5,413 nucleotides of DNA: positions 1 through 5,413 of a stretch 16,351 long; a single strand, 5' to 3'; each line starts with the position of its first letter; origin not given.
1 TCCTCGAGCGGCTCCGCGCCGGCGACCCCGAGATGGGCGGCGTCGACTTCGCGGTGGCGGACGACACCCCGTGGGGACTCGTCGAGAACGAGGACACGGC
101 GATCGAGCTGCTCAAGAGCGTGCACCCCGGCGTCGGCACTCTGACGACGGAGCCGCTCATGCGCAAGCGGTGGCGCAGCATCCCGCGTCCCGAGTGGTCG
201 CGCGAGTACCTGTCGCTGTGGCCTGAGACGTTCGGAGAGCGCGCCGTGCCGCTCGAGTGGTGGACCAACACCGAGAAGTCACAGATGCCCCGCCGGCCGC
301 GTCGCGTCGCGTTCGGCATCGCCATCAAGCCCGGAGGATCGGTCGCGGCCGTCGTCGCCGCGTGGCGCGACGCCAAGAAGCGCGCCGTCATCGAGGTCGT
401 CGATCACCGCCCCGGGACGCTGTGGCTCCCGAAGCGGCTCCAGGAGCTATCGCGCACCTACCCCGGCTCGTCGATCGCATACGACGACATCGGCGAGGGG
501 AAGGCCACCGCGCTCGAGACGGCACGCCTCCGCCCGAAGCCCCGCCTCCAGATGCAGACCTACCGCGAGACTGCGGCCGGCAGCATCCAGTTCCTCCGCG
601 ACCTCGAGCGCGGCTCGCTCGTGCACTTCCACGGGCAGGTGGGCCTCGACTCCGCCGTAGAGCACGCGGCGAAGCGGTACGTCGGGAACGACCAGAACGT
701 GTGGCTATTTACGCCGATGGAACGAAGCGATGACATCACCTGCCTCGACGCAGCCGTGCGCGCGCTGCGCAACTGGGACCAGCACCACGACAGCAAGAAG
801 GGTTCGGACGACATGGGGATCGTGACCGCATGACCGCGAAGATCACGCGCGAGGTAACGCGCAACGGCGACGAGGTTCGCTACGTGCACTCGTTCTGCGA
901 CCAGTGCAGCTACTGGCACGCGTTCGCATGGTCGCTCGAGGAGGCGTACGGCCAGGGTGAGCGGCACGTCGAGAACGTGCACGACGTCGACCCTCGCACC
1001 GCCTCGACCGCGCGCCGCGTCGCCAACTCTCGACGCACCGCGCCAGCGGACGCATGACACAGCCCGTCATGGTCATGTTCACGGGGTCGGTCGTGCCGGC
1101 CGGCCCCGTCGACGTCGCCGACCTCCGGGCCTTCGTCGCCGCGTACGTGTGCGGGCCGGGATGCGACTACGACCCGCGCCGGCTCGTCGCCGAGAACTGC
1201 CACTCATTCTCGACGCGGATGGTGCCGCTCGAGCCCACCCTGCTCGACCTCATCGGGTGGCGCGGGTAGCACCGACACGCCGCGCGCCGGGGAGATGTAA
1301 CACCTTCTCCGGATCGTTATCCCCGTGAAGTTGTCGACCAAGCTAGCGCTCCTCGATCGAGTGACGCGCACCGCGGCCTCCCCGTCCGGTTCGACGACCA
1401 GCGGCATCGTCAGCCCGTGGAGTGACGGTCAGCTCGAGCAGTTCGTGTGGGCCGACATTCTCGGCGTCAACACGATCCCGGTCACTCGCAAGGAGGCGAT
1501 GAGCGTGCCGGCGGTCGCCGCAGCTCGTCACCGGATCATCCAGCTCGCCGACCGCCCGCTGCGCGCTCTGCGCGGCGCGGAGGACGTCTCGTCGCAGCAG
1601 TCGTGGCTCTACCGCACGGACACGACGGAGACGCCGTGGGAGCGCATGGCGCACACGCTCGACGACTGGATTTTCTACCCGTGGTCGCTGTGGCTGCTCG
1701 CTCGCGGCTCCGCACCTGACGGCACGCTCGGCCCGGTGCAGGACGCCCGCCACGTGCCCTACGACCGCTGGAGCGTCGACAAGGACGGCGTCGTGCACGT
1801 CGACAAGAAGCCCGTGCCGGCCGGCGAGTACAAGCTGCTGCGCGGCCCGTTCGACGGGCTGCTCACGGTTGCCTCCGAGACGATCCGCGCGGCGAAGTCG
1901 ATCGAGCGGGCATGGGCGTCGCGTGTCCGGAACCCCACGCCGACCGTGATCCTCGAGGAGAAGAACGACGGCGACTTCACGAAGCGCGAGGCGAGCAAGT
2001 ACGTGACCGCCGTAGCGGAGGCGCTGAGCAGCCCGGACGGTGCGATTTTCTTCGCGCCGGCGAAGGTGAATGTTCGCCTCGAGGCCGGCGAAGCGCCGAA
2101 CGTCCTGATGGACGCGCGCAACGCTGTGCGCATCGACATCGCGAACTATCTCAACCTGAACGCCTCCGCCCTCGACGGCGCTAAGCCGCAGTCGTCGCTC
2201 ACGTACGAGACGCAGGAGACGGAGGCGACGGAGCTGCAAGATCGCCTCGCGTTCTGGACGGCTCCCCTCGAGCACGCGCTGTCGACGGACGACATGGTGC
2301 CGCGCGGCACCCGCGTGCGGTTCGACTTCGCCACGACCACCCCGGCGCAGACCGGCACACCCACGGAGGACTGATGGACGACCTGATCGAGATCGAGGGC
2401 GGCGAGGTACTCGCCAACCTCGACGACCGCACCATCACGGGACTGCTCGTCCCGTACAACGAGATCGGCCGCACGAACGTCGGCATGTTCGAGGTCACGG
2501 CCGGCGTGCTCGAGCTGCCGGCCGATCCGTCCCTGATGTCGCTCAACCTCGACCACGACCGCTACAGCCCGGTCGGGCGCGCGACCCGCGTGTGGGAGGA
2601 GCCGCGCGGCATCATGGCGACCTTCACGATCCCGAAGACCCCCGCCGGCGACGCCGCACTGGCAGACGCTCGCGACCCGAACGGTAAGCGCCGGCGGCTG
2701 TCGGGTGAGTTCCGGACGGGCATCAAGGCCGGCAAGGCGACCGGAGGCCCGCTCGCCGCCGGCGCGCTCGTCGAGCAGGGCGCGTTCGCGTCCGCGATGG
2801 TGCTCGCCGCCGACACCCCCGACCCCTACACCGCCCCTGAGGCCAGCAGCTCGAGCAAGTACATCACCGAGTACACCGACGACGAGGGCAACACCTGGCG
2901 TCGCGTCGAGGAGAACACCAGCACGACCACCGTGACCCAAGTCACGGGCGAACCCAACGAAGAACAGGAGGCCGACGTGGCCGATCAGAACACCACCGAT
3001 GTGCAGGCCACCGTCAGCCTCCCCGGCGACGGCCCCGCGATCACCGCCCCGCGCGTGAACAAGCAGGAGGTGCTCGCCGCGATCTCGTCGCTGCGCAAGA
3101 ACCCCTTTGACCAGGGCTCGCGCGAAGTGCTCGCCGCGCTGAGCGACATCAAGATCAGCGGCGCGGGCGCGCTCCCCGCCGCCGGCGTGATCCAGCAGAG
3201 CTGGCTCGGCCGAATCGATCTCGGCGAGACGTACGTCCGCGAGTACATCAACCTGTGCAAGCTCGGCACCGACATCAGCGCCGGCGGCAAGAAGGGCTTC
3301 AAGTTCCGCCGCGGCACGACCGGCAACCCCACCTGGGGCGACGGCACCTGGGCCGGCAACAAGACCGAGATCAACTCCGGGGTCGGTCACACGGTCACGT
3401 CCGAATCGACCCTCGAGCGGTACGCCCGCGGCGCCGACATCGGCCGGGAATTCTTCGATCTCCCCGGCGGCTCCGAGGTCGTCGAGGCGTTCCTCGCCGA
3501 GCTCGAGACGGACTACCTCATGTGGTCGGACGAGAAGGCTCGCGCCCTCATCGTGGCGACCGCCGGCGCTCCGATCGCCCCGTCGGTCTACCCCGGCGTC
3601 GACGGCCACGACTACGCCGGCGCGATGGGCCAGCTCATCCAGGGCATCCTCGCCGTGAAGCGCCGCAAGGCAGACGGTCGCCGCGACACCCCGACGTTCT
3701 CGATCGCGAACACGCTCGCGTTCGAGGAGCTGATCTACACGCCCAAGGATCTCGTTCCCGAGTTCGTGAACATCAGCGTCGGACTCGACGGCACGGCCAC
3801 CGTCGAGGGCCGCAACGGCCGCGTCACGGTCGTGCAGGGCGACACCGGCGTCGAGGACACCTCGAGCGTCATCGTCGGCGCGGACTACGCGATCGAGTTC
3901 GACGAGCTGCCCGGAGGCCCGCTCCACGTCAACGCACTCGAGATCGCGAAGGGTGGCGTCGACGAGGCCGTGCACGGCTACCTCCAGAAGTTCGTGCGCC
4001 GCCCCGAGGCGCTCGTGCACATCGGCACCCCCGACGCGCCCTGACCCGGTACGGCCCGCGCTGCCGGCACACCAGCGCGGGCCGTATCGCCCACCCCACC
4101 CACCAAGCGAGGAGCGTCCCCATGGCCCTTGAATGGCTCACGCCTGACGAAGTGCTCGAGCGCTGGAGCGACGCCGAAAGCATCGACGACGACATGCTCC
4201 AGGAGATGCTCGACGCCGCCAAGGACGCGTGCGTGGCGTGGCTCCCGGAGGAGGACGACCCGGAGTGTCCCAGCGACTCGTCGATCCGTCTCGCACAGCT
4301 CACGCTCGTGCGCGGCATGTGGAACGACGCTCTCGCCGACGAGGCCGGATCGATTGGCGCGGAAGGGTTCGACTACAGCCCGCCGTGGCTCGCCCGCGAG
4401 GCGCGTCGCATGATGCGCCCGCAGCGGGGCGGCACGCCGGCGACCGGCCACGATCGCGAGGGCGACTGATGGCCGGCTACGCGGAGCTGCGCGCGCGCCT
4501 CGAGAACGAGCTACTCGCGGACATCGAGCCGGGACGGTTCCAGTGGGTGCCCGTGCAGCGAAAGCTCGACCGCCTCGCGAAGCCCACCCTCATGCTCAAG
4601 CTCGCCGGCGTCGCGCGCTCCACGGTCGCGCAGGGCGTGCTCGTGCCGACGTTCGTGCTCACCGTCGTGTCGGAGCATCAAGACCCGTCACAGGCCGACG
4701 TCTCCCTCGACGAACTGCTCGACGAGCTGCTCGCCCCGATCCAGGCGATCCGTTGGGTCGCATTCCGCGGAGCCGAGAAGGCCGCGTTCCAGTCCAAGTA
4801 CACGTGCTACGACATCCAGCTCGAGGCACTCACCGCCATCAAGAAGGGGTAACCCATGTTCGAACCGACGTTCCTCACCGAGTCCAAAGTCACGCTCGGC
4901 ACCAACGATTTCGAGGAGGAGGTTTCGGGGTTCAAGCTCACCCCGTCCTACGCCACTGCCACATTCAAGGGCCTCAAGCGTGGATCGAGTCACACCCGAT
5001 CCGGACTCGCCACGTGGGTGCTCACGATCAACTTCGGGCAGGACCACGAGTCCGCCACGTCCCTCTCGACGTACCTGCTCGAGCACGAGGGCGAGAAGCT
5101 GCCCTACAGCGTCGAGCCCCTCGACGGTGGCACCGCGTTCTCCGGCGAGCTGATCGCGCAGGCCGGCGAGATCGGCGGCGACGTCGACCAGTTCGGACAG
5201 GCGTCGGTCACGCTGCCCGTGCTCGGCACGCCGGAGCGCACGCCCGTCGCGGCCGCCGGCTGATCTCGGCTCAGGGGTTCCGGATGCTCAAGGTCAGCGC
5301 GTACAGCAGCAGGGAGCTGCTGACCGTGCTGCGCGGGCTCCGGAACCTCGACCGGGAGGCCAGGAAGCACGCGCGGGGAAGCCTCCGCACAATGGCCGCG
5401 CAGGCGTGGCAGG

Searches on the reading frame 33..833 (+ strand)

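Call 38: search_protein_families(library=phrogs, proteins=[window:33-833:+], max_evalue=0.00001)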
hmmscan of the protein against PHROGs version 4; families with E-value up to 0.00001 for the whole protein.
window:33-833:+ (266 aa): 1 family
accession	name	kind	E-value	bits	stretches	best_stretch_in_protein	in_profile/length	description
phrog_9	-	head and packaging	3.4e-10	40.4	1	23-259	404-674/812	terminase large subunit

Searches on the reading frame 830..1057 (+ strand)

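Call 40: search_protein_families(library=phrogs, proteins=[window:830-1057:+], max_evalue=0.001)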
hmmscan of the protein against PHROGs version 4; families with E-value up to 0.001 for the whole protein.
window:830-1057:+ (75 aa): 1 family
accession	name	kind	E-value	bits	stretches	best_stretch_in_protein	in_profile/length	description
phrog_7332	-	unknown function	7.9e-09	36.6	1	22-73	14-65/67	-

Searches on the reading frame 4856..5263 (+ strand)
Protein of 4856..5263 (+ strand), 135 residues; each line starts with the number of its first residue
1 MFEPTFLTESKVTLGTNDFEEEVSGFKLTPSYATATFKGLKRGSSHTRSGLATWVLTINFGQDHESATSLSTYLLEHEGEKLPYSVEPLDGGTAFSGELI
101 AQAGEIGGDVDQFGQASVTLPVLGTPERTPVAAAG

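Call 38: search_protein_families(library=phrogs, proteins=[window:4856-5263:+], max_evalue=0.00001)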
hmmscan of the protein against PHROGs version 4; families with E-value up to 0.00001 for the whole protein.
window:4856-5263:+ (135 aa): 1 family
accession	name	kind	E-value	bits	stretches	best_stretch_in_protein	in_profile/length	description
phrog_4574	-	tail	6.2e-14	53.1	1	15-133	19-146/147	major tail protein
